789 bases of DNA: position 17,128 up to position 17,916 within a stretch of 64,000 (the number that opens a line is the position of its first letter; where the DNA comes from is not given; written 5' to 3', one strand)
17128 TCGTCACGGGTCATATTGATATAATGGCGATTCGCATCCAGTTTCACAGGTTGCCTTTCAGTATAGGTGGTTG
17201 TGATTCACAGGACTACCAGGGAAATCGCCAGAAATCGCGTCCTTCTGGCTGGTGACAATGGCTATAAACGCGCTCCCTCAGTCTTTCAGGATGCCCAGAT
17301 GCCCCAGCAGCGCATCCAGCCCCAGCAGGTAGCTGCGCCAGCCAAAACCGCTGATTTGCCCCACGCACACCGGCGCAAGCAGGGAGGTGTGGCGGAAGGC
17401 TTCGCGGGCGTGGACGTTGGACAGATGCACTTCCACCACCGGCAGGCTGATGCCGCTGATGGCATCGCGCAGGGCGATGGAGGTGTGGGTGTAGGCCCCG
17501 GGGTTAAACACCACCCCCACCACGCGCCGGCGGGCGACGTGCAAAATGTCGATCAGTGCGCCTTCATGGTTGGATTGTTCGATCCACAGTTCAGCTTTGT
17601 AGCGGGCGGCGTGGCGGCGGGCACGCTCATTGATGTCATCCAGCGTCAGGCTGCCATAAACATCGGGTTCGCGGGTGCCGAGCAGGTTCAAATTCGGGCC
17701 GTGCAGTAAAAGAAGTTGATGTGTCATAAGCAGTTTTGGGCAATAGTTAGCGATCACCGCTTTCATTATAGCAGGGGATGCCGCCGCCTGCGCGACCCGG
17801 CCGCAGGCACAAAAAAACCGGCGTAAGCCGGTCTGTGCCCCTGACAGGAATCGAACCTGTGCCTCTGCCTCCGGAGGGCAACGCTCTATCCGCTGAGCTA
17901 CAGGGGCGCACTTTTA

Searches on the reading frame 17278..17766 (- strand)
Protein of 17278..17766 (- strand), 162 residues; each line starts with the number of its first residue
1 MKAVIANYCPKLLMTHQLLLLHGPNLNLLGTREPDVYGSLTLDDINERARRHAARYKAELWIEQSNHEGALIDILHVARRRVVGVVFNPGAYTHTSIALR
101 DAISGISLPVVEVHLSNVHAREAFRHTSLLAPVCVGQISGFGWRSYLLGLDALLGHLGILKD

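Call 70: search_protein_families(library=pfam, proteins=[window:17278-17766:-], max_evalue=0.001)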
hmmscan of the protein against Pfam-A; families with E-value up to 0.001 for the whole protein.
window:17278-17766:- (162 aa): 1 family
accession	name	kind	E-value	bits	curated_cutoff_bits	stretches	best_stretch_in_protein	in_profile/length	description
PF01220.24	DHquinase_II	-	1.1e-57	194.1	23.3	1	18-153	2-137/138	Dehydroquinase class II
